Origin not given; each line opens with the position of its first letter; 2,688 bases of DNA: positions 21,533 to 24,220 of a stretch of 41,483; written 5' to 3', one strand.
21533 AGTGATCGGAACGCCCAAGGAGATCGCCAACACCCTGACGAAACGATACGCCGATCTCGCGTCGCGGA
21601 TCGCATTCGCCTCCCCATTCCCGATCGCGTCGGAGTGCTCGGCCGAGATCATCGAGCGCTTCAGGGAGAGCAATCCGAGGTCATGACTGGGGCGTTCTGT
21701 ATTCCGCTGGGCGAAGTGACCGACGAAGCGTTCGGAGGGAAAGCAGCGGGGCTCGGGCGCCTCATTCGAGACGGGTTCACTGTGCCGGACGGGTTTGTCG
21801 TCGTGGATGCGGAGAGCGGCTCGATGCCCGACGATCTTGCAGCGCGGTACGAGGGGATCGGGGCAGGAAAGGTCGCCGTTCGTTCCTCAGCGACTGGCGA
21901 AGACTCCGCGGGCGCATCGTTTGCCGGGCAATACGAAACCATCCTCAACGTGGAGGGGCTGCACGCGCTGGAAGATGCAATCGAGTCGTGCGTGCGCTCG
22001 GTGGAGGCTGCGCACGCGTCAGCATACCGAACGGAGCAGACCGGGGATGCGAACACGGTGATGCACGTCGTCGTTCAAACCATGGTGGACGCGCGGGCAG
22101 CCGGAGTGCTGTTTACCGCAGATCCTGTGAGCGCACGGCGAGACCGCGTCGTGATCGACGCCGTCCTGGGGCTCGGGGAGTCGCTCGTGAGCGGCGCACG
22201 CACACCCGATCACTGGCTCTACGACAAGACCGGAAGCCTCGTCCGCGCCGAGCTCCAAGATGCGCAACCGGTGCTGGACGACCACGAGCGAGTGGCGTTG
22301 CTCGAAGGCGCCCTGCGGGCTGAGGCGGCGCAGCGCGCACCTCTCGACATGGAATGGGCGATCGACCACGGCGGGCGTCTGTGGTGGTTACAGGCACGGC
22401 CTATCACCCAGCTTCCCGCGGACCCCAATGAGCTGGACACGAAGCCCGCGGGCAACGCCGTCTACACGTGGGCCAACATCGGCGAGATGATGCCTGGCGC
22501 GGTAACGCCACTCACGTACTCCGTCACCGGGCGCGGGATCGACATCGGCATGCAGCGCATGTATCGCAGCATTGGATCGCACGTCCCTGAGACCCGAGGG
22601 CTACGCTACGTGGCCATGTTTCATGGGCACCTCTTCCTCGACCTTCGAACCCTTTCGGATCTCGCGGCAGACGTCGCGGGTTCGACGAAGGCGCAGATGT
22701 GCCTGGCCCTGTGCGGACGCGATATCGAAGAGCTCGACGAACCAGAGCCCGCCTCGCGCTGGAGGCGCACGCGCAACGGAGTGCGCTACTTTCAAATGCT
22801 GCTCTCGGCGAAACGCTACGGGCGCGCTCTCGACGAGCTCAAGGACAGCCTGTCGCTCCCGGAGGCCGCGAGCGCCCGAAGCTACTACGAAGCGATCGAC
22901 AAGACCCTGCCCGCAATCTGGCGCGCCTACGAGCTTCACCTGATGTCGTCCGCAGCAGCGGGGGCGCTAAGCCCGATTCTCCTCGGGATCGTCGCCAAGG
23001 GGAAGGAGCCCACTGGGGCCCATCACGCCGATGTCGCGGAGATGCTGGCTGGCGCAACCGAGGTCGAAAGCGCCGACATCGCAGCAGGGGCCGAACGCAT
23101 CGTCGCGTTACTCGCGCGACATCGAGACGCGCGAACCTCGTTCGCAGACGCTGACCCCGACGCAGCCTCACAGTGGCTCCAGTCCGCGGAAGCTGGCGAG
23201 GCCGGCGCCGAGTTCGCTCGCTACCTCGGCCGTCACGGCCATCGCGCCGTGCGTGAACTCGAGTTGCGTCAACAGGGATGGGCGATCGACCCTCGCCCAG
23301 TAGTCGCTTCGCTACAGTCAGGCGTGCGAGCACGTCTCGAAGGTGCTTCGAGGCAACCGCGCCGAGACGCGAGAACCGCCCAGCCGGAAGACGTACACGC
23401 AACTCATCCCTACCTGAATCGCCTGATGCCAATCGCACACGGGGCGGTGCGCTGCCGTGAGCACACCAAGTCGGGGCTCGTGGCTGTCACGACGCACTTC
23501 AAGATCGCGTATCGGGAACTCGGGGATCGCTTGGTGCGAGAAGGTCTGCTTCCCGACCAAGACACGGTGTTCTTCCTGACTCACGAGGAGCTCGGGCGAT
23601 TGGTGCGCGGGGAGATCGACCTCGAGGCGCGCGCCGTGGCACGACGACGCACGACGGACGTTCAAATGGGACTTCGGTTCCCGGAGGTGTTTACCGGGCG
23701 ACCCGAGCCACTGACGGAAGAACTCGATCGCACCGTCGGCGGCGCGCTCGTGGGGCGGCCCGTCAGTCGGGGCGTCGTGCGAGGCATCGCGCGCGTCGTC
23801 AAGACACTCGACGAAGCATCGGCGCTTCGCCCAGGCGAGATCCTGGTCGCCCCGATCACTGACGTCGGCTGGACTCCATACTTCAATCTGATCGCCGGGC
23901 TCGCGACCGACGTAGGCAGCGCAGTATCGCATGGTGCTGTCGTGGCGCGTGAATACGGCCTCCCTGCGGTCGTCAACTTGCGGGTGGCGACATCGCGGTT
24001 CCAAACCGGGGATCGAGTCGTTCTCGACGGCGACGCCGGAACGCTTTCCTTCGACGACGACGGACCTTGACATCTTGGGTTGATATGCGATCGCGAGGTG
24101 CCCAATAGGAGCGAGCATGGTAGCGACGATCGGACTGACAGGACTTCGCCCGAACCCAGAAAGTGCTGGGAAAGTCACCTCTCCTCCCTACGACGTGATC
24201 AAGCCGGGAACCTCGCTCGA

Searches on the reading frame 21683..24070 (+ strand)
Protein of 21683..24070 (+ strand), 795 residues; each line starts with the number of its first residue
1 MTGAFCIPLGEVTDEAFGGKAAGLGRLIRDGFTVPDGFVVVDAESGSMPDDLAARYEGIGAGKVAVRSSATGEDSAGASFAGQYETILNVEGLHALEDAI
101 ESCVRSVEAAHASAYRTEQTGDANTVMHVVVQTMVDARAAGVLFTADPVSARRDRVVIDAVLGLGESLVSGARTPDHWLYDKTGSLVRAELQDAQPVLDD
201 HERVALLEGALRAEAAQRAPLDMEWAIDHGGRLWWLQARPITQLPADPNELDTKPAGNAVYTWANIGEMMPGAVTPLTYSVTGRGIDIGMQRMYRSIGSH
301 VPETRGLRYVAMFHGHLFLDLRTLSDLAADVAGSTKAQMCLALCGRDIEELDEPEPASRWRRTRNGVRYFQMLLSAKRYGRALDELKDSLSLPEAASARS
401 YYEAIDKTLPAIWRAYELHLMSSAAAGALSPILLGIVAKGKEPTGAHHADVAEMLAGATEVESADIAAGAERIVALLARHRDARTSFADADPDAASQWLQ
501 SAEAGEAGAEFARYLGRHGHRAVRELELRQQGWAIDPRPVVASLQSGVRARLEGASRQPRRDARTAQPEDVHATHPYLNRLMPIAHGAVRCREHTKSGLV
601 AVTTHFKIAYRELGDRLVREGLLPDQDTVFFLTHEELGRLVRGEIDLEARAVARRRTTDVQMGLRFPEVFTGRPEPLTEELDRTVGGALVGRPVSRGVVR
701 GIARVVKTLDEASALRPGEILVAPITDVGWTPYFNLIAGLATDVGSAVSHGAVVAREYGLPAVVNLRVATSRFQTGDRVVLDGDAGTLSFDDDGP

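Call 4: search_protein_families(library=pfam, proteins=[window:21683-24070:+], max_evalue=0.01)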
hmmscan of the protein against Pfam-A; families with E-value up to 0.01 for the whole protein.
window:21683-24070:+ (795 aa): 2 families
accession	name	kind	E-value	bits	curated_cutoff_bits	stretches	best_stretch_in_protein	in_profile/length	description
PF01326.24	PPDK_N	-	1.7e-52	179.2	27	2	55-190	88-233/328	Pyruvate phosphate dikinase, AMP/ATP-binding domain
PF00391.29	PEP-utilizers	-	3.1e-21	75.2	23.1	1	716-786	2-72/72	PEP-utilising enzyme, mobile domain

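Call 5: search_protein_families(library=ncbifam, proteins=[window:21683-24070:+], max_evalue=0.01)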
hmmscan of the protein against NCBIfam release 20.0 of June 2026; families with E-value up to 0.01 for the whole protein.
window:21683-24070:+ (795 aa): 26 families (the best 25 are shown)
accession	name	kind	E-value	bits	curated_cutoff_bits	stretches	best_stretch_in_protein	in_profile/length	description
NF004878.0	PRK06241.1-3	subfamily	1.2e-92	311.5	945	3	504-787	586-885/891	phosphoenolpyruvate synthase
NF052631.1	prodigiosin_PigC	equivalog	3.2e-91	306.6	1300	3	464-790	539-881/883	prodigiosin ligase PigC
NF004881.0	PRK06241.2-2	equivalog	2.2e-87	294.3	883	3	434-790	516-889/898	phosphoenolpyruvate synthase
NF004877.0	PRK06241.1-2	subfamily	3.2e-85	287.1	866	3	505-787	567-864/869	phosphoenolpyruvate synthase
NF041857.1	RIF_Ptrans_rph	equivalog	8.6e-85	285.7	999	3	464-787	532-860/864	rifamycin-inactivating phosphotransferase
NF052632.1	undecylprod_RedH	equivalog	2.7e-84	283.7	1350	3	50-184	81-213/880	undecylprodigiosin ligase RedH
NF004880.0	PRK06241.2-1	equivalog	3.4e-75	253.5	972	2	63-253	106-292/837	phosphoenolpyruvate synthase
NF004879.0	PRK06241.1-4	equivalog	2.6e-71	240.9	976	3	512-787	575-864/868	phosphoenolpyruvate synthase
NF005057.0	PRK06464.1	equivalog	3.6e-65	220.5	598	3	61-183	118-243/798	phosphoenolpyruvate synthase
TIGR01418.1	PEP_synth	equivalog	1.1e-64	219.1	739.75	3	56-183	104-237/784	pyruvate, water dikinase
NF000283.1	RPH_KJ151292.1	equivalog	2.2e-58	198.2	1700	3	504-787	563-860/865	rifamycin-inactivating phosphotransferase Rph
NF004883.0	PRK06241.2-4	equivalog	7.3e-55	186.6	1063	3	52-180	113-242/928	phosphoenolpyruvate synthase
NF004882.0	PRK06241.2-3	equivalog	4.5e-53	180.5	850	2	449-788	480-816/827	phosphoenolpyruvate synthase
NF006153.0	PRK08296.1-5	subfamily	4.2e-31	108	578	1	687-788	502-603/608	hypothetical protein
NF004520.0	PRK05865.1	equivalog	5.2e-28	97.4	1509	1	463-788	528-834/854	sugar epimerase family protein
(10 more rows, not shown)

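Call 32: search_dna_similar(query=window:21683-24070:+, collection=plasmids, mode=protein, max_rows=25)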
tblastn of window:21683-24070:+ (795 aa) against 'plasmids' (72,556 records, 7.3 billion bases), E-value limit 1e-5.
Records with a match: 338; places in all: 376; records where one place covers at least 80% of the query: 4.
Best place of each record, by identity: <60% 338.
By first word of the organism name: Phaeobacter 59; Streptomyces 28; Leisingera 28; Rhodococcus 18; Deinococcus 18; Pseudoalteromonas 14; Bacillus 13; Sphingobium 13; Klebsiella 8; Rhizobium 6; and 70 more.
By predicted mobility (MOB-suite, as given by PLSDB): non-mobilizable 287; mobilizable 30; conjugative 21.
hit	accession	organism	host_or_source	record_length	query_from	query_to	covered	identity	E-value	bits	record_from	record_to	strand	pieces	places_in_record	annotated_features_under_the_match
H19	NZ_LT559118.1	Nonomuraea gerenzanensis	-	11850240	18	792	97%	32.1%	4e-48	192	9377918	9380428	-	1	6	none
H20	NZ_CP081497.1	Streptomyces sp. BHT-5-2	whole organism,plant soil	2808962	44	790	94%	31.9%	2e-44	181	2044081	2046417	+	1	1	none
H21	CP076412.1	Ralstonia wenshanensis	soil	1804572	24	789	96%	30.1%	2e-43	178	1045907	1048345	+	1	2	pyruvate, water dikinase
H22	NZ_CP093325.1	Bacillus sp. N5-665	whole organism,peat soil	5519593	65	788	91%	27.7%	8e-40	167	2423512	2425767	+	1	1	none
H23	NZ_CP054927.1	Streptomyces microflavus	Single cell,soil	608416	1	792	72%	34.9%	3e-27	215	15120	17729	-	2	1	rph: rifamycin-inactivating phosphotransferase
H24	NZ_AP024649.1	Arthrobacter sp. StoSoilB13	-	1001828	39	789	68%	36.1%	2e-31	216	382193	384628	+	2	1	none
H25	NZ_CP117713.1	Streptomyces sp. MMBL 11-1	marine sponge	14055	1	786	70%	35.3%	4e-25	211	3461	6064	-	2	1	rph: rifamycin-inactivating phosphotransferase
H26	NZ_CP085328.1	Haladaptatus salinisoli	cell culture,saline soil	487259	13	793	74%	32.3%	2e-23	225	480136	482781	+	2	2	phosphoenolpyruvate synthase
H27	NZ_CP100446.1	Natrinema caseinilyticum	marine sediment,sediment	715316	18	792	73%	32.7%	3e-27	232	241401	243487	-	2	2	PEP/pyruvate-binding domain-containing protein | phosphoenolpyruvate synthase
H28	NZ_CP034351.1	Streptomyces sp. W1SF4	-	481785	18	792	68%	35.0%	4e-22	191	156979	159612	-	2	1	rph: rifamycin-inactivating phosphotransferase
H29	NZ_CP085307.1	Haladaptatus pallidirubidus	cell culture,saline soil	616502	13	786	76%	31.5%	4e-24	225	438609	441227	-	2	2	phosphoenolpyruvate synthase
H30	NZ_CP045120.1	Rubrobacter tropicus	single pure culture,marine sediment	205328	17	788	63%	37.7%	2e-33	209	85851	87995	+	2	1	PEP/pyruvate-binding domain-containing protein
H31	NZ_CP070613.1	Rhodococcus koreensis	cell culture,rhizosphere of apple ...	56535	10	788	77%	31.1%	6e-28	205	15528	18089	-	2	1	PEP/pyruvate-binding domain-containing protein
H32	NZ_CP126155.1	Halobaculum lipolyticum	cell culture,sediment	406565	48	792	70%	34.3%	3e-21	196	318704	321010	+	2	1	PEP/pyruvate-binding domain-containing protein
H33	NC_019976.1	Natronococcus occultus SP4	-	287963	15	793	74%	32.1%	4e-27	195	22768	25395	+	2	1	PEP/pyruvate-binding domain-containing protein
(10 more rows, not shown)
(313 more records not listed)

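Call 33: get_annotated_region(hit=H21, flank=8000)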
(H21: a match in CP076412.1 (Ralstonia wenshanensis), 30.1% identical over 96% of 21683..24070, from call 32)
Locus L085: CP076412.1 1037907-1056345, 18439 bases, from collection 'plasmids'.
description: Ralstonia wenshanensis strain 56D2 plasmid p56D2, complete sequence
organism: Ralstonia wenshanensis (NCBI taxid 2842456)
taxonomy: Bacteria; Pseudomonadota; Betaproteobacteria; Burkholderiales; Burkholderiaceae; Ralstonia; Ralstonia wenshanensis
host: -; source: soil; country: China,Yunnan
typing (MOB-suite, as given by PLSDB): non-mobilizable
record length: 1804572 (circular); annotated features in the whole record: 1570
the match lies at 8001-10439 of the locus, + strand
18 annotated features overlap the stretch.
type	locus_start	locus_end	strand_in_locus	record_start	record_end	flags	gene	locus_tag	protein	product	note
CDS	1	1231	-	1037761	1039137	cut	-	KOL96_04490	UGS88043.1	MFS transporter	-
CDS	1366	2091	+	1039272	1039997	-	-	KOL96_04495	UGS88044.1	winged helix-turn-helix domain-containing protein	-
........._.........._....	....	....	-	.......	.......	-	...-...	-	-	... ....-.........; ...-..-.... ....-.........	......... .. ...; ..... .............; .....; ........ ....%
predicted_resistance_gene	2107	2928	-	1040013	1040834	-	blaOXA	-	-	OXA-22 family class D beta-lactamase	predicted by amrfinderplus; class BETA-LACTAM; identity 96.35%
CDS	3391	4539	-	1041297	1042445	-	-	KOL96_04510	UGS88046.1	DSD1 family PLP-dependent enzyme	-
CDS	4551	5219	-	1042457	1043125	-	-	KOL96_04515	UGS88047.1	HAD-IA family hydrolase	-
CDS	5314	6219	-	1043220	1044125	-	-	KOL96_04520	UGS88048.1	LysR family transcriptional regulator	-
CDS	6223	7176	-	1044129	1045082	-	pip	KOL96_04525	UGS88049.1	prolyl aminopeptidase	-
CDS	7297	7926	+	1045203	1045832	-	-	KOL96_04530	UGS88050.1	TetR/AcrR family transcriptional regulator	-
CDS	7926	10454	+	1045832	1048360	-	-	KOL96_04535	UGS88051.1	pyruvate, water dikinase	-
CDS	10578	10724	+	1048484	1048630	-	-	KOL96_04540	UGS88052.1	hypothetical protein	-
CDS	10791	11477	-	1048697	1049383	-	-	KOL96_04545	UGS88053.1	Fe2+-dependent dioxygenase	-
CDS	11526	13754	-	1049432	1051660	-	-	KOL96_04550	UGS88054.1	TonB-dependent siderophore receptor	-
CDS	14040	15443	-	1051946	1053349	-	-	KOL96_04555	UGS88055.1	ClcB-like voltage-gated chloride channel protein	-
CDS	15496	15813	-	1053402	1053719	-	-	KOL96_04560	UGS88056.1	YciI family protein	-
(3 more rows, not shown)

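Call 34: get_annotated_region(hit=H20, flank=8000)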
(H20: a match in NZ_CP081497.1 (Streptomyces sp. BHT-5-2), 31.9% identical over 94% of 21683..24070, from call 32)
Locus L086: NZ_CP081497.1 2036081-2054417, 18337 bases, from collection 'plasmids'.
description: Streptomyces sp. BHT-5-2 plasmid p1, complete sequence
organism: Streptomyces sp. BHT-5-2 (NCBI taxid 2866715)
taxonomy: Bacteria; Actinomycetota; Actinomycetes; Kitasatosporales; Streptomycetaceae; Streptomyces; Streptomyces sp. BHT-5-2
host: -; source: whole organism,plant soil; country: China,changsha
typing (MOB-suite, as given by PLSDB): non-mobilizable
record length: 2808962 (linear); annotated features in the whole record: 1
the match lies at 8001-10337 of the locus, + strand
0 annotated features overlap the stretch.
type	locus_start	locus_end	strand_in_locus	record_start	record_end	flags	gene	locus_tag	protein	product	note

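Call 35: get_annotated_region(hit=H19, flank=8000)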
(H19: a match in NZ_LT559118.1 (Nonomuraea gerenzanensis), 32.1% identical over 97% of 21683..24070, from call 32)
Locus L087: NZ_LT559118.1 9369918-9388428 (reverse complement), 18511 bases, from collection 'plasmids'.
description: Nonomuraea gerenzanensis isolate nono1 plasmid I, complete sequence
organism: Nonomuraea gerenzanensis (NCBI taxid 93944)
taxonomy: Bacteria; Actinomycetota; Actinomycetes; Streptosporangiales; Streptosporangiaceae; Nonomuraea; Nonomuraea gerenzanensis
host: -; source: -; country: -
typing (MOB-suite, as given by PLSDB): non-mobilizable
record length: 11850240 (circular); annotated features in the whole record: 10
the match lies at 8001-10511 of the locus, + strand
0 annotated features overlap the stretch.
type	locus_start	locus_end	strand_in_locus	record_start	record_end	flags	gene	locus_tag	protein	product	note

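Call 55: search_solved_structures(query=window:21683-24070:+, max_evalue=0.00001, show_alignments=1)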
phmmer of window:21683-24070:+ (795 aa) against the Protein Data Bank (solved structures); distinct sequences matched with E-value up to 0.00001: 10.
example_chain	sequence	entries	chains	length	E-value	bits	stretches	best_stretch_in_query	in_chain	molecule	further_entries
5fbs_A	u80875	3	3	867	8.8e-65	222.5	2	502-789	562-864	Phosphoenolpyruvate synthase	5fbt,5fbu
5hv1_A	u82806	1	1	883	9.7e-65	222.4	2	502-789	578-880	Phosphoenolpyruvate synthase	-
5hv2_A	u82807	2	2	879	1e-64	222.3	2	503-789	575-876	Phosphoenolpyruvate synthase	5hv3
8a8e_A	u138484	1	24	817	1.5e-40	142.4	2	63-184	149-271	Phosphoenolpyruvate synthase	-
9dae_A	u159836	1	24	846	5.3e-40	140.6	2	63-183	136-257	Phosphoenolpyruvate synthase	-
2ols_A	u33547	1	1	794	4e-31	111.2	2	42-180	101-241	Phosphoenolpyruvate synthase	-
9goj_A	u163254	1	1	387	1.6e-25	92.7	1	63-187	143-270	Phosphoenolpyruvate synthase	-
5hv6_A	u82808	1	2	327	2.9e-24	88.5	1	64-179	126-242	Phosphoenolpyruvate synthase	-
2e28_A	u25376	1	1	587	7e-08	34.4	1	691-787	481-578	Pyruvate kinase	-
5woy_A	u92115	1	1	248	2.7e-07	32.4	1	733-790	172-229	Phosphoenolpyruvate-protein phosphotransferase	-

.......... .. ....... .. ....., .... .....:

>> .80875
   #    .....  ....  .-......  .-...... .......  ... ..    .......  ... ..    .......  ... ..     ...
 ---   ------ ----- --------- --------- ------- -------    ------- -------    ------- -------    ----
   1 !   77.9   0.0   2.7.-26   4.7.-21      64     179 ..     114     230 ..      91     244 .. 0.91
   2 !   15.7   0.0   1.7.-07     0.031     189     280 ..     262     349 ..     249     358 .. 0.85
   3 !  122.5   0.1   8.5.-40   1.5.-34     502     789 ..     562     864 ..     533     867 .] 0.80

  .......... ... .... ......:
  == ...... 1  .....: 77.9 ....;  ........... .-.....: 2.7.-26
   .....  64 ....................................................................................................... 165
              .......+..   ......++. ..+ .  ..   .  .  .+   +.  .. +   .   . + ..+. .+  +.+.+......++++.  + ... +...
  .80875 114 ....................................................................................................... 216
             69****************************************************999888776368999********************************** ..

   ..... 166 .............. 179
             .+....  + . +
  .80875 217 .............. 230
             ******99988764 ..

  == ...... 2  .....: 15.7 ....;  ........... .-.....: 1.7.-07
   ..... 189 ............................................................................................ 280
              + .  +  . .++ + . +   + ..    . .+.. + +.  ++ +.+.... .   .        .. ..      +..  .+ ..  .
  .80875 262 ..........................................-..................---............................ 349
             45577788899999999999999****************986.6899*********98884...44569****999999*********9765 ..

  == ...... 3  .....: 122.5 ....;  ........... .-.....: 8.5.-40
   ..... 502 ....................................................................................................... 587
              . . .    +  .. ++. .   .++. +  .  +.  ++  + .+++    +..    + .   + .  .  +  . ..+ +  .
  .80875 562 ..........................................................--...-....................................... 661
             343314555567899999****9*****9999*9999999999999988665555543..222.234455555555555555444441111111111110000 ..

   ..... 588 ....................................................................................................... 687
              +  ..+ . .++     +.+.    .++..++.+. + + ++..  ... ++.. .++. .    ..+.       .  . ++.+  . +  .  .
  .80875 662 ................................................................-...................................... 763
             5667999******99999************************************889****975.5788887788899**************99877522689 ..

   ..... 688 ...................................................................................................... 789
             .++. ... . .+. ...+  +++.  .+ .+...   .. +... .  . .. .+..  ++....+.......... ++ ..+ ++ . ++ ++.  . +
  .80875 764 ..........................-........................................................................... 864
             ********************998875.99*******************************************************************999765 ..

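Call 61: search_protein_families(library=padloc, proteins=[window:21683-24070:+], max_evalue=0.001)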
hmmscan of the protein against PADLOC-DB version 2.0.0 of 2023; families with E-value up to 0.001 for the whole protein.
window:21683-24070:+ (795 aa): 0 families
